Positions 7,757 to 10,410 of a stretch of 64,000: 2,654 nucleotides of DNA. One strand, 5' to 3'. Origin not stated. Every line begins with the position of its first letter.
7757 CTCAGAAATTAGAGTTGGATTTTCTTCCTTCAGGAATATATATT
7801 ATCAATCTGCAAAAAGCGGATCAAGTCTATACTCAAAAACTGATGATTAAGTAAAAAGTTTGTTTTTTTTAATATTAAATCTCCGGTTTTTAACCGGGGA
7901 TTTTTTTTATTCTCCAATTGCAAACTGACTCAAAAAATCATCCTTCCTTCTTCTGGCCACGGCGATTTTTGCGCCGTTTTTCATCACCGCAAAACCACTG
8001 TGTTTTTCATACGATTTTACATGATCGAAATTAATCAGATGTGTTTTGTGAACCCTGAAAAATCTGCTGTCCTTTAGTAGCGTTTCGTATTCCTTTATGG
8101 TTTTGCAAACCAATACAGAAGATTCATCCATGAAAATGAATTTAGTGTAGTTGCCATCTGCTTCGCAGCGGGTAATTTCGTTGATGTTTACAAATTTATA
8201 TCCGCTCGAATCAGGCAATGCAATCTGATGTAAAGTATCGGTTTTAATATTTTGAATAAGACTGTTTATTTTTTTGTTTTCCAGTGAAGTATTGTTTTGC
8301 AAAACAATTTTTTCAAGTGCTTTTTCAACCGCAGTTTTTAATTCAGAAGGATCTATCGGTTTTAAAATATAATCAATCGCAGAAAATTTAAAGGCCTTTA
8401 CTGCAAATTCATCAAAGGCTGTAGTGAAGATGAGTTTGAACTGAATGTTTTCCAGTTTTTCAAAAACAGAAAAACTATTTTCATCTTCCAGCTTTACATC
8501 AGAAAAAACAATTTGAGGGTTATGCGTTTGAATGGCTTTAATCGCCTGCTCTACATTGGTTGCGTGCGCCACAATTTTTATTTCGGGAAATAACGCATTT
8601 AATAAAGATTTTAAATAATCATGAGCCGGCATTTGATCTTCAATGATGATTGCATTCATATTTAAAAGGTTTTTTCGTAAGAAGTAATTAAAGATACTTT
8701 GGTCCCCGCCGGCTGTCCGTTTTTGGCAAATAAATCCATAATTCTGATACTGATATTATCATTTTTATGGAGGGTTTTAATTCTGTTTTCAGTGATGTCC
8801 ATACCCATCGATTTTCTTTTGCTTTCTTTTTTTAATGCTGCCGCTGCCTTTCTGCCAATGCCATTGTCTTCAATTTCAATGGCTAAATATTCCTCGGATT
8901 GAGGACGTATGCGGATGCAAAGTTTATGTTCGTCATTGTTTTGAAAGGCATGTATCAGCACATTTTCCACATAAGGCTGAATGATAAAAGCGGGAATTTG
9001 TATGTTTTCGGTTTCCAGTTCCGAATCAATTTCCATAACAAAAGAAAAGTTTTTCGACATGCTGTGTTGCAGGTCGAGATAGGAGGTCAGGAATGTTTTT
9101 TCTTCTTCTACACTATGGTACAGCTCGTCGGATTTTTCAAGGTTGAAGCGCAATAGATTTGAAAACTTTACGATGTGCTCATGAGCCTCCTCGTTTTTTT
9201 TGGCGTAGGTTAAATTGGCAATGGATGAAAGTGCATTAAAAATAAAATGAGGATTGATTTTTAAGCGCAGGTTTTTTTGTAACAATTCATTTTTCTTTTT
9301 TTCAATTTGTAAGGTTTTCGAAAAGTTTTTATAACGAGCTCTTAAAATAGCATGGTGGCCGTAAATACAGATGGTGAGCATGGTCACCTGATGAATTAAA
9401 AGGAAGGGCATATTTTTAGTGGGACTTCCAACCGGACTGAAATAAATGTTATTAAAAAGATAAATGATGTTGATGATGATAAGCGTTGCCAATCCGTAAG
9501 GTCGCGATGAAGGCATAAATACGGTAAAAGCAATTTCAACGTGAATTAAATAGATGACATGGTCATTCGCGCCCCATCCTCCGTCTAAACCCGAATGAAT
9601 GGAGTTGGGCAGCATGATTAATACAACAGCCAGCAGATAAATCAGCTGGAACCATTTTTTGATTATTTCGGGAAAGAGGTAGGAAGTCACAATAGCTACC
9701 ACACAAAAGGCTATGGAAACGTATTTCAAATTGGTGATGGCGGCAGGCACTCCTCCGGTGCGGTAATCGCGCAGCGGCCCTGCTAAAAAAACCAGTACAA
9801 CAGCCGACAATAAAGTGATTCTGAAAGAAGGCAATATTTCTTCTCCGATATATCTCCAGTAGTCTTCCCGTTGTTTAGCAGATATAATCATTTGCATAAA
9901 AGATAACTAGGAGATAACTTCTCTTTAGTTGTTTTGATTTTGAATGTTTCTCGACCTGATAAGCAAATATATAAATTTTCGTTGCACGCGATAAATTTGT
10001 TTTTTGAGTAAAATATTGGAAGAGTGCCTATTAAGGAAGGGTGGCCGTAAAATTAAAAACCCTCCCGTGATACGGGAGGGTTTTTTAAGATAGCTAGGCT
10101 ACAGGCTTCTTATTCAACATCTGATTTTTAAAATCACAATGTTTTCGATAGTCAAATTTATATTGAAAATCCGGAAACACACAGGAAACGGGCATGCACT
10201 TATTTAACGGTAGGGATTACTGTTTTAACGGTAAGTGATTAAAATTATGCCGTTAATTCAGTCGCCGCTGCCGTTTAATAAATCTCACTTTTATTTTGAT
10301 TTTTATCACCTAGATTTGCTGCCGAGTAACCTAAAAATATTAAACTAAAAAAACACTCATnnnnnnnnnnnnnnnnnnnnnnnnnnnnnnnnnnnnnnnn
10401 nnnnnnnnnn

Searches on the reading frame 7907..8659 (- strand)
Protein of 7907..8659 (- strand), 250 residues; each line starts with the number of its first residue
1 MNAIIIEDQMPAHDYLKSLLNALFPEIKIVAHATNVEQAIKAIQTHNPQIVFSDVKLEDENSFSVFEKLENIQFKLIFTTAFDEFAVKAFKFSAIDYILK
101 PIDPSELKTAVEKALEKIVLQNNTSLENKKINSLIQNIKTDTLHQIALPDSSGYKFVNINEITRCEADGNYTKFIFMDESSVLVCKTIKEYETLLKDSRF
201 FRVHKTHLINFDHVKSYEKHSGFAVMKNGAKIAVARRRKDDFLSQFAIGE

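Call 10: search_protein_families(library=pfam, proteins=[window:7907-8659:-], max_evalue=0.01)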
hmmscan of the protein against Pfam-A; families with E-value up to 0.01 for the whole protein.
window:7907-8659:- (250 aa): 2 families
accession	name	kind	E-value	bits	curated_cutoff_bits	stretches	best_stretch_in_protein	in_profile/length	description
PF04397.21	LytTR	-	3.1e-17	63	22.6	1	154-244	3-95/98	LytTr DNA-binding domain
PF00072.30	Response_reg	-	1.2e-15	58.1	30.2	1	4-112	2-111/111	Response regulator receiver domain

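Call 17: find_related_loci(query=window:7907-8659:-, collection=genome_contigs, flank=10000)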
Query window:7907-8659:- (250 aa) in genome_contigs; peptide patterns used: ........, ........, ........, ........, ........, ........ (x = any residue, [..] = any of these).
599 stretches matched a pattern (row limit reached: there are more); 517 encode a relative of the query (tblastn E <= 1e-3); the best 80 are kept; 80 distinct loci.
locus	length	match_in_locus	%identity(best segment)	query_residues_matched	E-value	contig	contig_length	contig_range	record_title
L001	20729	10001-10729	43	1-246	1e-57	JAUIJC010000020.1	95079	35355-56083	MAG: Bacteroidia bacterium isolate Co_bin.295 NODE_2156_length_95079_cov_1.610603, whole genome shotgun sequence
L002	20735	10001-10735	41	1-246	1e-54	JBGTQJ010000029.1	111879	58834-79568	MAG: Saprospiraceae bacterium isolate WDNA11_bin.10.permissive NODE_29_length_111879_cov_11.549296, whole genome shotgun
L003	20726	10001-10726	42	3-244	3e-54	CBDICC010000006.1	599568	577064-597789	MAG: Cytophagales bacterium isolate c4877545-8144-4e01-aa96-86fd480a1874 genome assembly, contig: contig_6, whole genome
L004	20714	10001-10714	42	1-247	5e-54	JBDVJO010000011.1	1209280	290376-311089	MAG: Crocinitomicaceae bacterium isolate LC.117.F.A3_168_5 LC_117_F_A3_168_5_000000000012, whole genome shotgun sequence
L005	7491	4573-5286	43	1-247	1e-53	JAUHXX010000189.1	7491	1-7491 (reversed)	MAG: Bacteroidia bacterium isolate 3_bin.27 NODE_11764_length_7491_cov_1.158609, whole genome shotgun sequence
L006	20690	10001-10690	44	1-239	1e-53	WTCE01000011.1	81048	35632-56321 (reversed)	MAG: Crocinitomix sp. isolate GLR79 c_000000573456, whole genome shotgun sequence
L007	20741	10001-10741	38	1-248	2e-53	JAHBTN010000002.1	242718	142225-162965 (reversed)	MAG: Ferruginibacter sp. isolate ACE_BAC15 BAC15_2, whole genome shotgun sequence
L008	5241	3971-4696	37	1-243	2e-53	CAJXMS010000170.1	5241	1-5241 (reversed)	MAG TPA_asm: uncultured Bacteroidetes bacterium isolate SRR4030052_bin.12_MetaBAT_v2.12.1_MAG genome assembly, contig: N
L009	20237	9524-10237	42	1-247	2e-53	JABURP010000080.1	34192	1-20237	MAG: Crocinitomicaceae bacterium isolate Bin_13 NODE_359_length_34192_cov_12.0164, whole genome shotgun sequence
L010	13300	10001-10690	44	1-239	2e-53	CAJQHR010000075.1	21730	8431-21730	MAG: uncultured Crocinitomix sp. isolate 0.2_20180405_Bin_118_1 genome assembly, contig: c_000000002347, whole genome sh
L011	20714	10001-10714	43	1-247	2e-53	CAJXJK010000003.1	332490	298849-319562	MAG TPA_asm: uncultured Flavobacteriales bacterium isolate SRR3646399_bin.2_MetaBAT_v2.12.1_MAG genome assembly, contig:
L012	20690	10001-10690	44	1-239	2e-53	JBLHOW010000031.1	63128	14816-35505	MAG: Crocinitomix sp. isolate 3300055726_129 Ga0535650_0000393, whole genome shotgun sequence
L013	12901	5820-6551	38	1-245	3e-53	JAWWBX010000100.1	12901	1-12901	MAG: Saprospiraceae bacterium isolate HN16.bin.22 k141_835267_length_12901_cov_11.4009, whole genome shotgun sequence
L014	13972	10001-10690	44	1-239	5e-53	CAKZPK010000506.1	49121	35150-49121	MAG TPA_asm: uncultured Crocinitomix sp. isolate ERR2094173_bin.34_CONCOCT_v1.1_MAG genome assembly, contig: ERZ650163.4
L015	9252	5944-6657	42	1-247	4e-53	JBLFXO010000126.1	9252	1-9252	MAG: Arenicella sp. isolate 3300053784_89 Ga0535638_0011535, whole genome shotgun sequence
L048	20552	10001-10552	43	57-246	3e-42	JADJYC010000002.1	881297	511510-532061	MAG: Crocinitomicaceae bacterium isolate Lyne_18-Q3-R50-59_BAT3C.522 tig00002616-10-8806540, whole genome shotgun sequen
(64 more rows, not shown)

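Call 19: find_encoding_contigs(protein=window:7907-8659:-, flank=3000, max_places=6)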
Protein window:7907-8659:- (250 aa): 6 contigs read that carry it; 4 places shown.
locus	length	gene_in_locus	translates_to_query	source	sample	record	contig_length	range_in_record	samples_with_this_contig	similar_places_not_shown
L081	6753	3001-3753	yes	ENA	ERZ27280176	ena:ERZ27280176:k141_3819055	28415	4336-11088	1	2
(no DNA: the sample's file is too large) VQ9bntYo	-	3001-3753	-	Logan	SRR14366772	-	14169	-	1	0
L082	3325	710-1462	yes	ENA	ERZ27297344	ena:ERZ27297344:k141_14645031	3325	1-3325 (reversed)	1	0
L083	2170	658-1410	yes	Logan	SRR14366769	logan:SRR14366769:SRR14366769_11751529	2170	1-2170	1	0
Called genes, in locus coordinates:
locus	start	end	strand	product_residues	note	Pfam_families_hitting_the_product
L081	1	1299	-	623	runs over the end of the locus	-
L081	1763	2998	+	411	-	PF06580:His_kinase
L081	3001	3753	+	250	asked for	PF00072:Response_reg, PF04397:LytTR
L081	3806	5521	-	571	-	PF00722:Glyco_hydro_16, PF18962:Por_Secre_tail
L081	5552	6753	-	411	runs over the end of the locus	-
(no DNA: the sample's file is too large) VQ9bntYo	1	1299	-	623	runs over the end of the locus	-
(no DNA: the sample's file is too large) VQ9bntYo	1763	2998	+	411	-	PF06580:His_kinase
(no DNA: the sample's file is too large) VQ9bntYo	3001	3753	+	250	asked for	PF00072:Response_reg, PF04397:LytTR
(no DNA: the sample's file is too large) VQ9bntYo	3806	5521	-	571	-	PF00722:Glyco_hydro_16, PF18962:Por_Secre_tail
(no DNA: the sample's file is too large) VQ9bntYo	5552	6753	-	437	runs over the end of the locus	-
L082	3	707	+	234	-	?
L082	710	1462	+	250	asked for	PF00072:Response_reg, PF04397:LytTR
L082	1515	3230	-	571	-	PF00722:Glyco_hydro_16, PF18962:Por_Secre_tail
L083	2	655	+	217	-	?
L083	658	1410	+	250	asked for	PF00072:Response_reg, PF04397:LytTR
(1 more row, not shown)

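Call 20: find_homologous_proteins(query=window:7907-8659:-, max_evalue=1e-30)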
Query window:7907-8659:- (250 aa): 535 proteins with E <= 1e-30 among 1269 candidates; the best 120 are listed.
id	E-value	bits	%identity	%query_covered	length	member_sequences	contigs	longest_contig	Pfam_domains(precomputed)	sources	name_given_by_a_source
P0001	9.3e-157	537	100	100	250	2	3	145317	PF04397.22,PF00072.31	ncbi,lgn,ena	-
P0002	5.9e-95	335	63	98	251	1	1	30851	PF04397.22,PF00072.31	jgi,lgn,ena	-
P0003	5.1e-92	326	63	98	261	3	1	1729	PF04397.22,PF00072.31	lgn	-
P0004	2.0e-87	311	62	99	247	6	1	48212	PF04397.22,PF00072.31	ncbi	-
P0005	9.7e-70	253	60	80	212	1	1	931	PF04397.22,PF00072.31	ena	-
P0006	3.2e-62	228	45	98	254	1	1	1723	PF04397.22,PF00072.31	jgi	jgi:two-component system LytT family response regulator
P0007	1.1e-59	220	43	98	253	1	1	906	PF04397.22,PF00072.31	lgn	-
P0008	2.5e-58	216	43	98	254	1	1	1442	PF04397.22,PF00072.31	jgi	jgi:two-component system LytT family response regulator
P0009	2.0e-57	213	41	98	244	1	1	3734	PF04397.22,PF00072.31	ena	-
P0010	2.7e-57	212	41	98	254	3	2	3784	PF04397.22,PF00072.31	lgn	-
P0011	2.9e-57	212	43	98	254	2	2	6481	PF04397.22,PF00072.31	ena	-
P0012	7.9e-57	211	42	98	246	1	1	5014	PF04397.22,PF00072.31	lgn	-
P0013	1.1e-56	210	41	98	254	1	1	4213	PF04397.22,PF00072.31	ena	-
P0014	1.4e-56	210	44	97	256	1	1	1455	PF04397.22,PF00072.31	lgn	-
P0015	1.7e-56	209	39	98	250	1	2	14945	PF04397.22,PF00072.31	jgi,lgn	jgi:two-component system LytT family response regulator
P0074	5.6e-52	195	40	98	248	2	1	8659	PF04397.22,PF00072.31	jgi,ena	-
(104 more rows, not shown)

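Call 21: find_encoding_contigs(protein=P0002, flank=10000, max_places=3)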
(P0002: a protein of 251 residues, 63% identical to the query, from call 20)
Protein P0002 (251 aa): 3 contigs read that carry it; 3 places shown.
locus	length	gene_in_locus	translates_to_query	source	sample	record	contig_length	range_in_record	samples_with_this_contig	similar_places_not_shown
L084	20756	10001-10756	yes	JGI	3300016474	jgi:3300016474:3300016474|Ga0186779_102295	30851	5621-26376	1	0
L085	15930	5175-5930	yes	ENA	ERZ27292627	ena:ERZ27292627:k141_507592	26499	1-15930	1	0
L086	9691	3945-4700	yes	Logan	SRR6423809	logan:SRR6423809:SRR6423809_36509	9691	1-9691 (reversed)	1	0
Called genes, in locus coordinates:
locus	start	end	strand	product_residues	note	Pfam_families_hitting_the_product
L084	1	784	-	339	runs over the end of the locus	PF01408:GFO_IDH_MocA, PF02894:GFO_IDH_MocA_C, PF22725:GFO_IDH_MocA_C3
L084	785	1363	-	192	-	PF25084:LbH_EIF2B, PF25087:GMPPB_C (faint), PF00132:Hexapep, PF14602:Hexapep_2 (weak)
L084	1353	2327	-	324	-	PF01073:3Beta_HSD, PF01370:Epimerase, PF02719:Polysacc_synt_2 (faint), PF04321:RmlD_sub_bind, PF16363:GDP_Man_Dehyd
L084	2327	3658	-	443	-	PF02737:3HCDH_N (faint), PF03446:NAD_binding_2 (weak), PF03721:UDPG_MGDP_dh_N, PF03807:F420_oxidored (faint), PF00984:UDPG_MGDP_dh, PF03720:UDPG_MGDP_dh_C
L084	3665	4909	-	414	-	PF00266:Aminotran_5, PF00155:Aminotran_1_2 (weak), PF01041:DegT_DnrJ_EryC1, PF01212:Beta_elim_lyase (weak)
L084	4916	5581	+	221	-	-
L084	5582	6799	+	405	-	PF04413:Glycos_transf_N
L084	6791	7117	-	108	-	PF01503:PRA-PH (weak), PF03819:MazG, PF12643:MazG-like (weak)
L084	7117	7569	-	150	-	PF02580:Tyr_Deacylase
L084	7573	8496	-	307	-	PF16745:RsgA_N, PF01926:MMR_HSR1 (faint), PF03193:RsgA_GTPase, PF00009:GTP_EFTU (faint)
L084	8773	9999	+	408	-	PF06580:His_kinase, PF02518:HATPase_c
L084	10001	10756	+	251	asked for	PF00072:Response_reg, PF04397:LytTR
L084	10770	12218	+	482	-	PF01494:FAD_binding_3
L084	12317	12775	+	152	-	-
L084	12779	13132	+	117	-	PF10985:DUF2805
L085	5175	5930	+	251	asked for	PF00072:Response_reg, PF04397:LytTR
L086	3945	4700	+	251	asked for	PF00072:Response_reg, PF04397:LytTR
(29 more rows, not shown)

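Call 22: find_encoding_contigs(protein=P0004, flank=10000, max_places=3)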
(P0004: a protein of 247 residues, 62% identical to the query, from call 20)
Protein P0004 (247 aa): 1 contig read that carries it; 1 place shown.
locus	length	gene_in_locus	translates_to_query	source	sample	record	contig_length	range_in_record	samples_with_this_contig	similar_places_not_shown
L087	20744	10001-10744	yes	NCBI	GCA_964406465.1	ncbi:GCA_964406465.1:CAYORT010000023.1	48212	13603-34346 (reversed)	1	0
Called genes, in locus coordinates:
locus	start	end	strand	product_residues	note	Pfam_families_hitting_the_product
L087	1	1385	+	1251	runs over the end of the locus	-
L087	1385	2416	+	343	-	-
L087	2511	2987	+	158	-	PF03449:GreA_GreB_N, PF01272:GreA_GreB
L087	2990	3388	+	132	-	PF11969:DcpS_C, PF01230:HIT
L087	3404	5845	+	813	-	-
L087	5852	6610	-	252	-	-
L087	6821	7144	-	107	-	PF01503:PRA-PH (weak), PF03819:MazG, PF12643:MazG-like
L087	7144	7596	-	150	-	PF02580:Tyr_Deacylase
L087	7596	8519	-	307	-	PF16745:RsgA_N, PF03193:RsgA_GTPase, PF00009:GTP_EFTU (faint)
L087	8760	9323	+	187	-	-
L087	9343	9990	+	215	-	PF06580:His_kinase, PF02518:HATPase_c (weak)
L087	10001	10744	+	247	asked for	PF00072:Response_reg, PF04397:LytTR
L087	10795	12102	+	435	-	PF00009:GTP_EFTU, PF01926:MMR_HSR1, PF02421:FeoB_N, PF04548:AIG1, PF00009:GTP_EFTU (weak), PF01926:MMR_HSR1, PF02421:FeoB_N, PF14714:KH_dom-like, +9 more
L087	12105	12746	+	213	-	PF01596:Methyltransf_3, PF01135:PCMT (weak), PF13847:Methyltransf_31, PF13578:Methyltransf_24, PF13649:Methyltransf_25 (weak)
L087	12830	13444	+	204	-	PF01551:Peptidase_M23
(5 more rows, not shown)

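Call 23: find_encoding_contigs(protein=P0003, flank=10000, max_places=3)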
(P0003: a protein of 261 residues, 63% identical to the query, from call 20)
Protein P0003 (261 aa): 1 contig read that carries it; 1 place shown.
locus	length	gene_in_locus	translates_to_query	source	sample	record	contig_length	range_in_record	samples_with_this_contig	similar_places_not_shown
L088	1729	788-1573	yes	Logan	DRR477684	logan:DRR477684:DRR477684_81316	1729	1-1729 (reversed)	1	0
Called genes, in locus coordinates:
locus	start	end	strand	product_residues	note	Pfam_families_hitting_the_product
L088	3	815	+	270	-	?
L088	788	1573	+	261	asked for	PF00072:Response_reg, PF04397:LytTR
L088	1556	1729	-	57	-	?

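Call 38: search_solved_structures(query=window:7907-8659:-, max_evalue=0.001, show_alignments=2)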
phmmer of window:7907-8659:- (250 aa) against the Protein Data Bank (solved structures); distinct sequences matched with E-value up to 0.001: 57.
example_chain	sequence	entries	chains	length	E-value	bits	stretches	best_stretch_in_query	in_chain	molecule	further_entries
6m8o_A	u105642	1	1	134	6.8e-16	61.9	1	1-116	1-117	DNA-binding response regulator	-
9xzo_A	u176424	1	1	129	1.9e-09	40.8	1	4-115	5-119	De novo protein M1X0B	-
2qv0_A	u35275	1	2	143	3.8e-09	39.8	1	1-124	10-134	Protein mrkE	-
5ep0_A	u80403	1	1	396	5.9e-08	35.9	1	4-131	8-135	Putative repressor protein luxO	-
6swf_A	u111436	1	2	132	6.7e-08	35.8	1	25-119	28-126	Two-component response regulator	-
6swb_A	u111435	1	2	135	7.3e-08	35.6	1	25-119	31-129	Two-component response regulator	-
6swl_A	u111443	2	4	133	7.8e-08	35.5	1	4-116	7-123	Two-component response regulator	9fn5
1a04_A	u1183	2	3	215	1.2e-07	34.9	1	4-115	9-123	NITRATE/NITRITE RESPONSE REGULATOR PROTEIN NARL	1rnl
3cu5_A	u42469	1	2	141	1.5e-07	34.6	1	4-123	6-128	Two component transcriptional regulator, AraC family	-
5x5j_A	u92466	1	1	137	2.8e-07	33.7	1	4-122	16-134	AdeR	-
5xjp_A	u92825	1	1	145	2.8e-07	33.7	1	4-122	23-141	AdeR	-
7cci_A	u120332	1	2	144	2.2e-06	30.8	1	4-122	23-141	AdeR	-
1mvo_A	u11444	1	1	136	5.9e-06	29.4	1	31-120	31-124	PhoP response regulator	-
1tmy_A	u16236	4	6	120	1.1e-05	28.5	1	5-113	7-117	CHEY PROTEIN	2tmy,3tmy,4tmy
4iga_A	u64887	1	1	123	1.2e-05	28.3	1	5-113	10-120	Chemotaxis protein CheY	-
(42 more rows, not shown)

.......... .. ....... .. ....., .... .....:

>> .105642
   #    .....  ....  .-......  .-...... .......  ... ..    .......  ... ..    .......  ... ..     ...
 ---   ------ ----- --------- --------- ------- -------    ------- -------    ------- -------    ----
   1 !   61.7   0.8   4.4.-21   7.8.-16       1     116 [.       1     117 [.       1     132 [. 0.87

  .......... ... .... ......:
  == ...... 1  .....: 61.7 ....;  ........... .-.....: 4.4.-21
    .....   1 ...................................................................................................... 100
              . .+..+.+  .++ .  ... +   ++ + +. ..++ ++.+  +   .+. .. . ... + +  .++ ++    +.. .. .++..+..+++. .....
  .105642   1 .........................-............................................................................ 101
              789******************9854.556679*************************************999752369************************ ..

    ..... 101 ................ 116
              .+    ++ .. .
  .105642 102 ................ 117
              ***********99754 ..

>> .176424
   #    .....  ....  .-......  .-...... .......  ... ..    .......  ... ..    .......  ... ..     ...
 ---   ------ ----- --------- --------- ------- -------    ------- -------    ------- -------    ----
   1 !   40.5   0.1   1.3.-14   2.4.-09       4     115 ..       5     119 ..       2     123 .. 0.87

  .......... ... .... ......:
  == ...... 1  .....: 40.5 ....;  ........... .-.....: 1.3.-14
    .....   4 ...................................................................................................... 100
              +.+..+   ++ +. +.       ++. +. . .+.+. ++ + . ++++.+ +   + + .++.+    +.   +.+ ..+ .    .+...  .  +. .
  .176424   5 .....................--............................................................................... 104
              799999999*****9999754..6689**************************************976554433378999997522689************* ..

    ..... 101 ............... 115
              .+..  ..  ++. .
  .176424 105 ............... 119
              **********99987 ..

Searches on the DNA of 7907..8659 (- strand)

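Call 86: search_rna_families(source=L084, start=8500, end=8780, threshold=evalue, max_evalue=1)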
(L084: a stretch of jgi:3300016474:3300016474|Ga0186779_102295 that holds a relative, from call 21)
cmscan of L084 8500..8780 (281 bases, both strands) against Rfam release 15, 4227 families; matches with E-value up to 1: 2.
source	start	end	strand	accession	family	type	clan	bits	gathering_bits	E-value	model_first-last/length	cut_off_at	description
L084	8522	8568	+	RF02083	OrzO-P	Gene; antitoxin;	-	20.9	60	0.34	34-76/76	no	OrzO-P RNA antitoxin family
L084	8514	8570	+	RF02054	STnc420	Gene; sRNA;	-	20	70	0.15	1-58/58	no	Salmonella enterica sRNA STnc420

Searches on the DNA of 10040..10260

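Call 85: search_rna_families(source=window, start=10040, end=10260, threshold=evalue, max_evalue=1)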
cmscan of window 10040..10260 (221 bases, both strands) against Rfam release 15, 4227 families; matches with E-value up to 1: 16.
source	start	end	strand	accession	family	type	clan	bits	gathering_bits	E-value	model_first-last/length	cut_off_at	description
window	10049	10114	-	RF02064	STnc370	Gene; sRNA;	-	21.8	54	1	1-71/71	no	Enterobacterial sRNA STnc370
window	10051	10126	-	RF01859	Phe_leader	Cis-reg; leader;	-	21.5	55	0.15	1-125/125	no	Phenylalanine leader peptide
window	10056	10089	-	RF01772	rnk_pseudo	Cis-reg; leader;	-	20.5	55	0.2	68-100/108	no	Pseudomonas rnk leader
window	10040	10086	+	RF04180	BTnc231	Gene; sRNA;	-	20.2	80.4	0.034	109-154/154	5'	Bacteroides sRNA BTnc231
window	10052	10157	-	RF02428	SpF11_sRNA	Gene; sRNA;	-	19.8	54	0.84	1-95/95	no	Streptococcus sRNA SpF11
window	10059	10136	+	RF01405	STnc490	Gene; sRNA;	-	19.6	56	0.06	1-124/124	no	STnc490 Hfq binding RNA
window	10040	10088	+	RF01859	Phe_leader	Cis-reg; leader;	-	19.2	55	0.49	76-125/125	5'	Phenylalanine leader peptide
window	10040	10085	+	RF00512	Leu_leader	Cis-reg; leader;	-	17.7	50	0.19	102-148/148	5'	Leucine operon leader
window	10040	10087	+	RF02820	V_AS9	Gene; antisense;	-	17.7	50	0.63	52-104/104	5'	Vibrio RNA AS9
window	10044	10166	-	RF00557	L10_leader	Cis-reg; leader;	-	17.5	44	0.69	1-138/138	no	Ribosomal protein L10 leader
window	10053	10170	-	RF02573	LLnc147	Gene; sRNA;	-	17.2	127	0.83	1-102/102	no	Lactococcus lactis non-coding RNA 147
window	10040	10095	+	RF00557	L10_leader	Cis-reg; leader;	-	16.8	44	0.96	58-138/138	5'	Ribosomal protein L10 leader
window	10040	10088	+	RF00106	RNAI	Gene; antisense;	-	16.3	47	0.7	57-102/102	5'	RNAI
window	10055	10085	+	RF00886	MIR807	Gene; miRNA;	-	15.6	113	0.73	1-176/176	no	MIR807 microRNA precursor family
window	10040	10088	+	RF01472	rli40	Gene; sRNA;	-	11.4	100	0.96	206-263/263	5'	Listeria sRNA rli40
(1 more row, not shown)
